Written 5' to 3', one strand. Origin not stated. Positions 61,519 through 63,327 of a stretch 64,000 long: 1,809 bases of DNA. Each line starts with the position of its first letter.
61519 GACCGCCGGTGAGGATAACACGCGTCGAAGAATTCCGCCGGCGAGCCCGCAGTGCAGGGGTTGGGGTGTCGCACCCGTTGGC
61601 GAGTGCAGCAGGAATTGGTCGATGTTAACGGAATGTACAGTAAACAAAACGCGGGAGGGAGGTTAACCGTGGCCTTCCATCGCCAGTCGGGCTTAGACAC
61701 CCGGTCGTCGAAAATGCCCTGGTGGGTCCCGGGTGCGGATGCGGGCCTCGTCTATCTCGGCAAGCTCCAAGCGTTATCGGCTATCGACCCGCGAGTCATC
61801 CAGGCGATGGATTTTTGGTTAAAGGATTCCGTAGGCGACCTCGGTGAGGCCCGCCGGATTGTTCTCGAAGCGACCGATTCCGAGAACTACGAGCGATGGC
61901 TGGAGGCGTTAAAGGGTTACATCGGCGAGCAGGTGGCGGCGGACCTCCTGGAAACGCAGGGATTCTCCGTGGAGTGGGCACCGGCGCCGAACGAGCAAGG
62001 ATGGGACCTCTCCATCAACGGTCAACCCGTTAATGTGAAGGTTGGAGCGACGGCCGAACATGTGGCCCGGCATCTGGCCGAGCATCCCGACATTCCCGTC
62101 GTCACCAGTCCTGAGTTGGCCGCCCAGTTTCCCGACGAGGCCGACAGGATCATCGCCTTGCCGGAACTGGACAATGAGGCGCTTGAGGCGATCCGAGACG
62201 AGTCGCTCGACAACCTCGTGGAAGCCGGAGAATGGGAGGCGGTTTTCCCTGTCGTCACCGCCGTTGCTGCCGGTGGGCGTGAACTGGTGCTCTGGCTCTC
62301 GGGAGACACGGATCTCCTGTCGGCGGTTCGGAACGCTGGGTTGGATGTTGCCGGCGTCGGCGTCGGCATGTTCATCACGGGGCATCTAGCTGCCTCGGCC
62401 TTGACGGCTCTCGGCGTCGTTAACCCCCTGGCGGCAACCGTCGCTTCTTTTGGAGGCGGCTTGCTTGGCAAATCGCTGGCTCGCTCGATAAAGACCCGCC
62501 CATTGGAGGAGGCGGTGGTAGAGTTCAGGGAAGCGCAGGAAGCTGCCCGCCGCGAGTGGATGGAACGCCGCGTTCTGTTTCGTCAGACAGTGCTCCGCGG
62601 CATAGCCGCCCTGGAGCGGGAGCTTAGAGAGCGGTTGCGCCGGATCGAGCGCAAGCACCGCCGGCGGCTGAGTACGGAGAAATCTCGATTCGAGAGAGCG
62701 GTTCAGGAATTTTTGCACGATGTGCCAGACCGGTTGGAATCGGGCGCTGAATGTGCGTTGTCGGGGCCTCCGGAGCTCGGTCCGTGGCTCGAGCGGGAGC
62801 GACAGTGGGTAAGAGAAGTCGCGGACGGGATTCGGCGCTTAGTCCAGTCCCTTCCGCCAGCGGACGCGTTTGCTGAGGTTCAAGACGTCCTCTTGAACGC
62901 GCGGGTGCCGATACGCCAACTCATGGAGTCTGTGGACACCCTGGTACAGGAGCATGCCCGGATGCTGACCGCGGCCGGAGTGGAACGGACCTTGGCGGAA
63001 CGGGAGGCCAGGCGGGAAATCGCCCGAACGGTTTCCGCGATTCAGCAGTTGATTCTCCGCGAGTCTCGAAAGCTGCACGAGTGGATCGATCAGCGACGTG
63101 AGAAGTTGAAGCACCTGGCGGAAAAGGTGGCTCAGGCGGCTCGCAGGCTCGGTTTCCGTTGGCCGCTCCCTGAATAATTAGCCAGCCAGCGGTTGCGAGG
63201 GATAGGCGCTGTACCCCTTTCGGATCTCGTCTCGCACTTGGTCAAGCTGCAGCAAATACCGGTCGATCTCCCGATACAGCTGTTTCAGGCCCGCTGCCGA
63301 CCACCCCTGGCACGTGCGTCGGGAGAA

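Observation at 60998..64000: Second locus of the novel family: the paralog is convergent and stop-to-stop with another helical/hydrophobic-hairpin protein, and divergent from a STAS-like gene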

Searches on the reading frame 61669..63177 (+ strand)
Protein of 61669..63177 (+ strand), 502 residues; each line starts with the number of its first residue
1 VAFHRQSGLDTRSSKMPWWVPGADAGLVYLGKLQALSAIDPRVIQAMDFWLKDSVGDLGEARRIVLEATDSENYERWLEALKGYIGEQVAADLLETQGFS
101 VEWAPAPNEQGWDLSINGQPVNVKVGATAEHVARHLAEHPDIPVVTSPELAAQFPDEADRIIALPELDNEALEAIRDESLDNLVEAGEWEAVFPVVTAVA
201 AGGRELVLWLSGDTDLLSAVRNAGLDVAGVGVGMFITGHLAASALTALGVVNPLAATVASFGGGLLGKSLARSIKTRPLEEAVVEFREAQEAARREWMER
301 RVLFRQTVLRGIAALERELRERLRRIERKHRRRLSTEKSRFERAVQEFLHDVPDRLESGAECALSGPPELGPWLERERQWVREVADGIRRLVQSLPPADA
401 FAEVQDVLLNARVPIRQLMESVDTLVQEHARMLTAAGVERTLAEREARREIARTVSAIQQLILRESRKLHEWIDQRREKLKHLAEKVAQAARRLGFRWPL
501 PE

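Call 4: search_protein_families(library=pfam, proteins=[window:61669-63177:+], max_evalue=1)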
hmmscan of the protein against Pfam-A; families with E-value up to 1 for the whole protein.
window:61669-63177:+ (502 aa): 0 families

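Call 7: search_protein_families(library=ncbifam, proteins=[window:61669-63177:+], max_evalue=1)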
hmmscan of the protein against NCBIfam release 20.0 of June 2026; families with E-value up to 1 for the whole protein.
window:61669-63177:+ (502 aa): 2 families
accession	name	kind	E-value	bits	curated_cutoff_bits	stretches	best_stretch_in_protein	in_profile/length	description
TIGR00665.1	DnaB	equivalog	0.036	12.9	385.25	1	414-489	73-148/435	replicative DNA helicase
NF033546.1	transpos_IS21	equivalog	0.37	10.3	160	1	272-336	46-105/294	IS21 family transposase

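Call 9: find_homologous_proteins(query=window:61669-63177:+)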
Query window:61669-63177:+ (502 aa): 3 proteins with E <= 0.001 among 8000 candidates.
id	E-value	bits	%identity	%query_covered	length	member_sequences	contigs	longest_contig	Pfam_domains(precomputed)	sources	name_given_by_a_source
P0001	0.0e+0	1092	100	100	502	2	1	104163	-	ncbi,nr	ncbi:MAG: hypothetical protein H0Z37_01945 [Firmicutes bacterium]|nr:hypothetical protein [Bacillota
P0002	4.4e-94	334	41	96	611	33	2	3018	-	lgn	-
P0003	3.6e-9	54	29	51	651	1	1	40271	-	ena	-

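Call 10: find_encoding_contigs(protein=P0001, flank=10000, max_places=6)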
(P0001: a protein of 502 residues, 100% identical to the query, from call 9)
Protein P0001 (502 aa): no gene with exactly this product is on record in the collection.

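Call 11: find_encoding_contigs(protein=P0003, flank=10000, max_places=6)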
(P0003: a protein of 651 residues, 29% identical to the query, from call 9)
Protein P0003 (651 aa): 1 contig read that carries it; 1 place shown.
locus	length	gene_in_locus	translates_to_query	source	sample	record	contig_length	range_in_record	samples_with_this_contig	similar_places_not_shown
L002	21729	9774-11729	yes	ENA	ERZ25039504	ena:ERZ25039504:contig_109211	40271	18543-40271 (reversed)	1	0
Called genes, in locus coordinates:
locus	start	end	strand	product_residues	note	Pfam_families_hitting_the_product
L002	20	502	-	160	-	PF00589:Phage_integrase (weak)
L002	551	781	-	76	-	-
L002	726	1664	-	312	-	PF01381:HTH_3 (weak), PF26003:Integrase_N_phage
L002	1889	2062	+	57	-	-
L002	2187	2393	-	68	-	-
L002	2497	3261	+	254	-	PF13481:AAA_25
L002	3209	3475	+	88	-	-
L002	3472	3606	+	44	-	-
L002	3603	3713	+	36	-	-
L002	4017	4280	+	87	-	-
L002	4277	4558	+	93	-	-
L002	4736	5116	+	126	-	-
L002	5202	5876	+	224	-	-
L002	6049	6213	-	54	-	-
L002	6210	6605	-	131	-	-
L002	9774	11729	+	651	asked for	-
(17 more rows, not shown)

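Call 14: search_protein_families(library=padloc, proteins=[window:61669-63177:+], max_evalue=1)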
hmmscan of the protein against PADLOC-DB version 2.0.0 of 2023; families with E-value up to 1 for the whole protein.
window:61669-63177:+ (502 aa): 3 families
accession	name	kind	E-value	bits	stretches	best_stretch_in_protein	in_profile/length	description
PDLC04784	PDC-M72B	-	6.3e-06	24.3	1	77-181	41-147/193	-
PDLC04785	PDC-M72B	-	0.0001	20.4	1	68-184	32-151/168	-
PDLC02528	PglX|PglXI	-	0.087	8.5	1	276-347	9-77/1125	PglX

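Call 15: search_protein_families(library=phrogs, proteins=[window:61669-63177:+], max_evalue=1)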
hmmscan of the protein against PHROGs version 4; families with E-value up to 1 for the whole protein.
window:61669-63177:+ (502 aa): 3 families
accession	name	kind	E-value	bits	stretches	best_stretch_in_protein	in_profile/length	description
phrog_9483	-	tail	0.29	10.6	1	426-491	344-404/657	tail length tape measure protein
phrog_812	-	lysis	0.37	12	1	60-88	52-80/102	Rz-like spanin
phrog_21502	-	unknown function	0.89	11.3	1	292-340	19-69/80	-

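Call 16: search_solved_structures(query=window:61669-63177:+, max_evalue=10)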
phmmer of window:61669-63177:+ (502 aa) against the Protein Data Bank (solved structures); distinct sequences matched with E-value up to 10: 4.
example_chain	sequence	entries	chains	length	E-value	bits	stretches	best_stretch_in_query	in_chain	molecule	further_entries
8ek4_A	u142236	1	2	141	0.63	12.1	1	315-434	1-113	Ice-binding protein TIP-99a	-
4nad_B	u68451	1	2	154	0.66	12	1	389-477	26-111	Regulation of nuclear pre-mRNA domain-containing protein 1B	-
1ku3_A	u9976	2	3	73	6.5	8.8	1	279-349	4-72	sigma factor sigA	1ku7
1rio_H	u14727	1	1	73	8.5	8.4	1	280-349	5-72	sigma factor SigA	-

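Call 21: find_encoding_contigs(protein=P0002, flank=10000, max_places=10)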
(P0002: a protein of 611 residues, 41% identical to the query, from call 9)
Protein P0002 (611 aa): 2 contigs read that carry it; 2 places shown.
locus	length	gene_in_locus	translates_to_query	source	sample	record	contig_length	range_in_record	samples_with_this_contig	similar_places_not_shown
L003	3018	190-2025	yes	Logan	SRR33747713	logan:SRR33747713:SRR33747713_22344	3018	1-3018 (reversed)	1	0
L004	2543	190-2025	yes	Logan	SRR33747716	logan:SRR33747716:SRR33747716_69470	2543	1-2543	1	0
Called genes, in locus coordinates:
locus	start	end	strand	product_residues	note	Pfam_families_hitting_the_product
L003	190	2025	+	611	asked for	-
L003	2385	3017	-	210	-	?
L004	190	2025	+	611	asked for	-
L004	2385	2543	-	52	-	?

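Call 23: find_homologous_proteins(query=A1, max_evalue=0.01)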
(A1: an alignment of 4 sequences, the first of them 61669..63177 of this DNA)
Query A1 (4 sequences) (502 aa, profile of the alignment): 3 proteins with E <= 0.01 among 8000 candidates.
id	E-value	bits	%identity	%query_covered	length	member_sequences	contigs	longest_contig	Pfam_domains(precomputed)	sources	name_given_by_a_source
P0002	1.4e-286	970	41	96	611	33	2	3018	-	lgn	-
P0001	3.7e-238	810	100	100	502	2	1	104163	-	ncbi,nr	ncbi:MAG: hypothetical protein H0Z37_01945 [Firmicutes bacterium]|nr:hypothetical protein [Bacillota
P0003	1.0e-233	796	29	51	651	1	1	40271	-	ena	-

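Call 41: predict_structure(alignment_id=A1)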
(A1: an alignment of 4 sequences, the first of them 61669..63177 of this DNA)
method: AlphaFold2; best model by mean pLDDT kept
length: 502 residues; sequences in the alignment: 4
mean_pLDDT: 60.2   pTM: 0.41
mean pLDDT of the five models: 60.2, 59.4, 58.0, 54.6, 54.3
residues with pLDDT >= 90: 2; 70-90: 217; 50-70: 110; < 50: 173
segments of 3 or more residues with pLDDT < 50: 1-74, 179-246, 248-272, 498-502
pLDDT, mean of each block of 10 residues (from residue 1): 25 26 24 29 38 36 45 49 62 74 64 80 75 83 85 87 72 55 38 37 37 36 30 32 45 41 37 62 75 77 74 73 79 78 84 81 61 73 87 82 75 66 76 69 65 61 67 74 73 56 36
secondary structure, 60 per line:
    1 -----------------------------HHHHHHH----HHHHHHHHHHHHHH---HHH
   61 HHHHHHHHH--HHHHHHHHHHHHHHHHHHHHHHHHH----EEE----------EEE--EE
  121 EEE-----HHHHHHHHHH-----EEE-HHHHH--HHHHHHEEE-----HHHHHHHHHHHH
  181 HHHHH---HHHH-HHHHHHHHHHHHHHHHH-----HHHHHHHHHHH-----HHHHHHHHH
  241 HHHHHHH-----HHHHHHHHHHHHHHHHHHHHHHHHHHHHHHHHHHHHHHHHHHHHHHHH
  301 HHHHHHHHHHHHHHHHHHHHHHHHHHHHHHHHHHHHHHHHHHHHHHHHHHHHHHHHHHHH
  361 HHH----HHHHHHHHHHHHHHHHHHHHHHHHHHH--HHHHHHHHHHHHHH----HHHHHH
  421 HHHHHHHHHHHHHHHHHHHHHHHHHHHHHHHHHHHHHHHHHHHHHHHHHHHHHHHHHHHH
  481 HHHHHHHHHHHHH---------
elements in order: H30-36 H41-54 H58-69 H72-96 E101-103 E114-116 E119-123 H129-138 E144-146 H148-152 H155-160 E161-163 H169-185 H189-192 H194-210 H216-226 H232-247 H253-363 H368-394 H397-410 H415-493

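Call 46: fold_search(model_id=the predicted structure, library=pdb)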
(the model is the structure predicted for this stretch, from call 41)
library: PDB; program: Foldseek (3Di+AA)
matches with E <= 10: 341; with E <= 0.001: 0
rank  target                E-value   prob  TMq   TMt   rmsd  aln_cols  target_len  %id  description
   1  5nnv_D                9.6e-02  0.69  0.13  0.24  17.9       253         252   18  Structure of a Bacillus subtilis Smc coiled coil middle fragment (released 2017-06-21)
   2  6z0c_C                1.3e-01  0.51  0.10  0.21  34.5       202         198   13  Structure of in silico modelled artificial Maquette-3 protein (released 2021-03-17)
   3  8d9o                  1.9e-01  0.44  0.10  0.20  35.1       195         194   13  De Novo Photosynthetic Reaction Center Protein in Apo-State (released 2022-09-28)
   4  6z0c_B                2.6e-01  0.35  0.11  0.21  32.3       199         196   14  Structure of in silico modelled artificial Maquette-3 protein (released 2021-03-17)
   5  9y6s_7I               2.6e-01  0.15  0.11  0.02  44.6       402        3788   15  96-nm repeat of the Leishmania tarentolae doublet microtubule (released 2025-12-17)
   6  6ixg_A                3.4e-01  0.57  0.14  0.27  24.4       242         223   17  Crystal structure of native apo SH3BP5 (P41) (released 2019-03-20)
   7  6ixg_B                3.7e-01  0.41  0.13  0.23  26.4       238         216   17  Crystal structure of native apo SH3BP5 (P41) (released 2019-03-20)
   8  5xg2                  3.7e-01  0.41  0.14  0.25  18.3       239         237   18  Crystal structure of a coiled-coil segment (residues 345-468 and 694-814) of Pyrococcus yayanosii Smc (released 2017-06-07)
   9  6ixf_B                3.7e-01  0.38  0.14  0.25  28.1       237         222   13  Crystal structure of SeMet apo SH3BP5 (P41) (released 2019-03-20)
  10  9fqr_Fz               4.1e-01  0.41  0.14  0.24  42.5       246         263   17  96-nm repeat of axonemal doublet microtubules from bovine sperm (released 2025-03-26)
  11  8otz_ET               4.5e-01  0.44  0.14  0.24  42.9       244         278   17  48-nm repeat of the native axonemal doublet microtubule from bovine sperm (released 2023-11-22)
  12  8ceg_A                4.7e-01  0.41  0.11  0.26  40.6       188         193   11  BAR domain protein FAM92A1 essential for mitochondrial membrane remodeling (released 2024-02-21)
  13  6h2x                  4.7e-01  0.18  0.12  0.16  42.1       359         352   17  MukB coiled-coil elbow from E. coli (released 2019-03-06)
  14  5nnv_C                4.9e-01  0.30  0.14  0.23  16.4       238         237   14  Structure of a Bacillus subtilis Smc coiled coil middle fragment (released 2017-06-21)
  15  9e5c_6d               5.4e-01  0.09  0.11  0.02  49.4       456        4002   14  Cryo-EM structure of 96 nm repeat of microtubule doublet from T. brucei flagellum (released 2025-03-12)
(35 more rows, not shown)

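Call 54: find_related_loci(query=A1, collection=metagenome_contigs, flank=10000)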
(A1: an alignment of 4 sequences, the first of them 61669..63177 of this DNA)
Query A1 (502 aa) in metagenome_contigs; peptide patterns used: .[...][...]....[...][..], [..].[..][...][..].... (x = any residue, [..] = any of these).
185 stretches matched a pattern; 33 encode a relative of the query (tblastn E <= 1e-3); 33 distinct loci.
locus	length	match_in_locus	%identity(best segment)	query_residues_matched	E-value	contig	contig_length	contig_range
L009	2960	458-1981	41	16-497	1e-100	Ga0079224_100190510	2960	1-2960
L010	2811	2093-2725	55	16-227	3e-74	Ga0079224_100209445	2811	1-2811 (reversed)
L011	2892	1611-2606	30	30-356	2e-39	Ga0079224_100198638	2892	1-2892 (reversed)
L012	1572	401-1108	37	37-258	5e-38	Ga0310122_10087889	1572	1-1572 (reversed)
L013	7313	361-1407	31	12-357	5e-35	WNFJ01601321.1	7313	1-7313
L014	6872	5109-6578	24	19-479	2e-33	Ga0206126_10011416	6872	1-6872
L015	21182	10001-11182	30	22-395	3e-33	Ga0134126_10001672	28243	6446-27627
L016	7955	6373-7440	27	19-352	2e-28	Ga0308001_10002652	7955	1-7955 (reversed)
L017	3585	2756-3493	31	19-242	8e-26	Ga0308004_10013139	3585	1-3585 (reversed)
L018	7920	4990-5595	32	22-222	6e-24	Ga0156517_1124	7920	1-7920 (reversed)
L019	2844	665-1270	32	22-222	4e-24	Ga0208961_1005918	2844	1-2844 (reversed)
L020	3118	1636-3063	29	33-487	1e-21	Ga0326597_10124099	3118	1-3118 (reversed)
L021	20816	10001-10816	30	33-303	5e-21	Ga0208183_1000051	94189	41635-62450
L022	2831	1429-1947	36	75-226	5e-20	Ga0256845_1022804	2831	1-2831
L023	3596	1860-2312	37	37-185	3e-18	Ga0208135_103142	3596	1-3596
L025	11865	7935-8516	32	33-226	2e-16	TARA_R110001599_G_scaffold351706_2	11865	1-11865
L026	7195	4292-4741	31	33-180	7e-16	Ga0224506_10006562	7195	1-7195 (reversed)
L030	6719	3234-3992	29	27-260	1e-15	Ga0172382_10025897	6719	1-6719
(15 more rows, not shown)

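Call 68: search_dna_similar(query=window:61669-63177:+, collection=plasmids, mode=protein, max_evalue=0.001)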
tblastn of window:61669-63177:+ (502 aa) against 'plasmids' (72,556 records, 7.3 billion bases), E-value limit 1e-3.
Records with a match: 1; places in all: 1; records where one place covers at least 80% of the query: 0.
Best place of each record, by identity: <60% 1.
By first word of the organism name: Paracoccus 1.
By predicted mobility (MOB-suite, as given by PLSDB): mobilizable 1.
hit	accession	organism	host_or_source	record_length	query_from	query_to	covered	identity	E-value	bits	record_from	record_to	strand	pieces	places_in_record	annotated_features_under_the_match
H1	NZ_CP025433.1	Paracoccus zhejiangensis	single cell,sludge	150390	25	204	36%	28.8%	2e-7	62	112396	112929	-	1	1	hypothetical protein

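Call 69: search_dna_similar(query=window:61669-63177:+, collection=phages, mode=protein, max_evalue=0.001)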
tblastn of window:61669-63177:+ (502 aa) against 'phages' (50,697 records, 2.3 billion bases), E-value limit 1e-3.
No match.

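Call 70: get_annotated_region(hit=H1, flank=9000)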
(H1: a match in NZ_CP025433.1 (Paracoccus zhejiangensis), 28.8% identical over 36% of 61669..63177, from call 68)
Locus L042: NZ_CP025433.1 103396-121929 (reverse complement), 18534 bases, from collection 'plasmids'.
description: Paracoccus zhejiangensis strain J6 plasmid pPZ03, complete sequence
organism: Paracoccus zhejiangensis (NCBI taxid 1077935)
taxonomy: Bacteria; Pseudomonadota; Alphaproteobacteria; Rhodobacterales; Paracoccaceae; Paracoccus; Paracoccus zhejiangensis
host: -; source: single cell,sludge; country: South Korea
typing (MOB-suite, as given by PLSDB): mobilizable; replicon rep_cluster_229; relaxase MOBP
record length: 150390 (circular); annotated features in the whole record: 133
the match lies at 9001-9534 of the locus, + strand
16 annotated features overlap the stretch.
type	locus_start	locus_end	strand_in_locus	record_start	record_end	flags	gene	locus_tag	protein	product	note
CDS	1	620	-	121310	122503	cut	-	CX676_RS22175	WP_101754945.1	alpha/beta fold hydrolase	-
CDS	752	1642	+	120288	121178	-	-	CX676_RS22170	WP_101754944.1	alpha/beta hydrolase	-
CDS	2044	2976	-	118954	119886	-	-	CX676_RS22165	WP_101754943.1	alpha/beta hydrolase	-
CDS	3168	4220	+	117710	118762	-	-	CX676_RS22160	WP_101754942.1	BTAD domain-containing putative transcriptional regulator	-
CDS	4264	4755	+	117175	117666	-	-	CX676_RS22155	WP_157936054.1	hypothetical protein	-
CDS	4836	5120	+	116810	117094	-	-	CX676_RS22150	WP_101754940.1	DUF4242 domain-containing protein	-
CDS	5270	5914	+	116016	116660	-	-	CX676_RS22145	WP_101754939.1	glutathione S-transferase family protein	GO:0006749 - glutathione metabolic process [Evidence IEA]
CDS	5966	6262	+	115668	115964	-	-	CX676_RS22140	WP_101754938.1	ABC transporter ATP-binding protein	-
CDS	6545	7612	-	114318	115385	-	-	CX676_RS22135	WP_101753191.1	IS110 family transposase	-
CDS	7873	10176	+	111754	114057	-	-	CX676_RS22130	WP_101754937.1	hypothetical protein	-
CDS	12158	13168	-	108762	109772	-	-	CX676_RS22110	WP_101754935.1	substrate-binding domain-containing protein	-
CDS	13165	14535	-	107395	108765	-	-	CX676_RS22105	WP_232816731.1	ROK family protein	-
CDS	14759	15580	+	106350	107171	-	-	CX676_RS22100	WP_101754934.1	sugar phosphate isomerase/epimerase family protein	-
CDS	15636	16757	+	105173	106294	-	-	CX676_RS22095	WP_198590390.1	substrate-binding domain-containing protein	-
CDS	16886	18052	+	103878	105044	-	-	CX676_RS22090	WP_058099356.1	Gfo/Idh/MocA family oxidoreductase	-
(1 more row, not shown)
